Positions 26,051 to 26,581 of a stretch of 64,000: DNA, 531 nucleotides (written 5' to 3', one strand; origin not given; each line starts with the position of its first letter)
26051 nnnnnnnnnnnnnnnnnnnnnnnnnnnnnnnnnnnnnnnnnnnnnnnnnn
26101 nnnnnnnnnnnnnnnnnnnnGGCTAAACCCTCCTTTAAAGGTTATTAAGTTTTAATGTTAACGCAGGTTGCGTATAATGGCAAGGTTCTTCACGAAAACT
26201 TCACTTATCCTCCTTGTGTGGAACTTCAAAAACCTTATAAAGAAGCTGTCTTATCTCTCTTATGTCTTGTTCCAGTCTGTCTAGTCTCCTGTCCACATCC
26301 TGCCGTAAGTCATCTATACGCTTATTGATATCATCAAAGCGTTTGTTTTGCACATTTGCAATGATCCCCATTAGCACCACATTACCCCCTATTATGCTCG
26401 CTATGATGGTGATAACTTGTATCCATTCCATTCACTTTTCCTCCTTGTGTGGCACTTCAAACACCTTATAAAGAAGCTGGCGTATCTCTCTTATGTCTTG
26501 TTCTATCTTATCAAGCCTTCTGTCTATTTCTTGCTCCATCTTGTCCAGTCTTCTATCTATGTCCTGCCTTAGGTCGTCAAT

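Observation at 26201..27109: Tandem array of four paralogous mini-genes upstream of the pilins: signal-anchor + hendecad coiled-coil modules + invariant tail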

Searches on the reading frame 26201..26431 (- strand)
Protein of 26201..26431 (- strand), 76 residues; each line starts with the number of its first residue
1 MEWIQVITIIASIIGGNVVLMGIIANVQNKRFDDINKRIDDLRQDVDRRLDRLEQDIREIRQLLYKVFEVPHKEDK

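Call 3: search_protein_families(library=pfam, proteins=[window:26201-26431:-], max_evalue=10)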
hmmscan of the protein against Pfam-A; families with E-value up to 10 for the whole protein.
window:26201-26431:- (76 aa): 11 families
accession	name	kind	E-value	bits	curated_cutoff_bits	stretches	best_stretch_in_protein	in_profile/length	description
PF08663.15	HalX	-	0.0019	19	23.2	1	29-62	34-66/68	HalX domain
PF19111.5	DUF5798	-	0.0022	18.6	27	1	28-67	20-62/89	Family of unknown function (DUF5798)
PF24999.1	LAMB4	-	0.024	14.9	27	1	32-59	34-61/66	Laminin subunit beta-4-like domain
PF04108.17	ATG17_like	-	0.027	14.4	43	1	12-63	243-294/355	Autophagy protein ATG17-like domain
PF17072.10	Spike_torovirin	-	0.04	12.4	35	1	23-64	917-957/1272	Torovirinae spike glycoprotein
PF24531.2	ANC1_spectrin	-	0.043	14.6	27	1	29-60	61-92/95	Nuclear anchorage protein 1, spectrin repeat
PF06825.17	HSBP1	-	0.043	14.1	28.6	1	33-60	23-46/51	Heat shock factor binding protein 1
PF04849.18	HAP1_N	-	0.043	13.4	33.9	1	30-73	208-251/307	HAP1 N-terminal conserved region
PF11083.13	Relaxase_C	-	0.057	14.1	30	1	26-67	17-59/125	C-terminal helical hairpin domain from relaxase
PF15568.11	Imm39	-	0.082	13.6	25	1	29-69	64-104/131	Immunity protein 39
PF08181.16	DegQ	-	1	9.9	22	1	55-67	4-16/46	DegQ (SacQ) family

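Call 4: search_protein_families(library=ncbifam, proteins=[window:26201-26431:-], max_evalue=10)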
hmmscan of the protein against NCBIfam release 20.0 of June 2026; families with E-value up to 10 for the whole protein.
window:26201-26431:- (76 aa): 8 families
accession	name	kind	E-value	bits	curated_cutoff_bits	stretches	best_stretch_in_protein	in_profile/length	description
NF003380.0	PRK04457.1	equivalog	0.016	14.3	304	1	7-61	202-256/265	polyamine aminopropyltransferase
NF011667.0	PRK15086.1-3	equivalog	0.025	13.9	387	1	2-40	232-270/362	ethanolamine utilization protein EutH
NF011729.0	PRK15182.1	equivalog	0.032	13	592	1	25-65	27-67/425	Vi polysaccharide biosynthesis UDP-N-acetylglucosamine C-6 dehydrogenase TviB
NF040877.1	SE1832_fam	equivalog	0.053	13.5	45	1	47-64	34-51/51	SE1832 family protein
NF007973.0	PRK10697.1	equivalog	0.055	13.4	136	1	6-62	51-103/119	envelope stress response membrane protein PspC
NF046000.1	MAG1210_fam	subfamily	0.095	11.3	275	1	6-65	98-157/550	MAG1210 family protein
NF041457.1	reg_protDegQ_Bacil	equivalog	0.44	10.7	80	1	50-66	13-29/46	degradation enzyme regulation protein DegQ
TIGR02978.1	phageshock_pspC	equivalog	3.4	7.6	104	1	27-62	71-105/121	envelope stress response membrane protein PspC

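Call 25: search_protein_families(library=phrogs, proteins=[window:26201-26431:-], max_evalue=1)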
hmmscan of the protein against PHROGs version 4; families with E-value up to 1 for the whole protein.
window:26201-26431:- (76 aa): 32 families (the best 25 are shown)
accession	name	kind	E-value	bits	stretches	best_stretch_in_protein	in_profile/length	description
phrog_1009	-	unknown function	7.7e-05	23.7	1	2-60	10-81/103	-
phrog_2767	-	unknown function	0.00034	20.5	1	6-66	320-381/442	-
phrog_36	-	transcription regulation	0.0013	19.3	1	26-66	102-139/220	transcriptional regulator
phrog_13632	-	unknown function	0.0018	19.7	1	2-66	6-69/119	-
phrog_739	-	lysis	0.002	19.3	1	7-66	4-66/122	Rz-like spanin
phrog_16856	-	unknown function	0.0043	18.1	1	6-45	35-74/77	-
phrog_5345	-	unknown function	0.0057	18.1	1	18-64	52-98/104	-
phrog_18362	-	unknown function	0.0062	17.8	1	32-59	54-81/119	-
phrog_19136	-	unknown function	0.011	17.3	1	36-69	65-97/102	-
phrog_8748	-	unknown function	0.013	16.1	1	25-62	19-54/261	-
phrog_5553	-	unknown function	0.019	16.2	1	29-62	27-63/114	-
phrog_30850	-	unknown function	0.023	15.1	1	26-62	352-389/402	-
phrog_38517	-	unknown function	0.031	15.3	1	1-48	4-51/123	-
phrog_8369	-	other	0.033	15.3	1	5-61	17-70/192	hol-like chemotaxis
phrog_33248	-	unknown function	0.052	14.8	1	6-62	15-68/102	-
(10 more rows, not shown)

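Call 68: search_protein_families(library=padloc, proteins=[window:26201-26431:-], max_evalue=0.1)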
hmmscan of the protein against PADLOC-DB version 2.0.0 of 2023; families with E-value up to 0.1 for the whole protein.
window:26201-26431:- (76 aa): 0 families
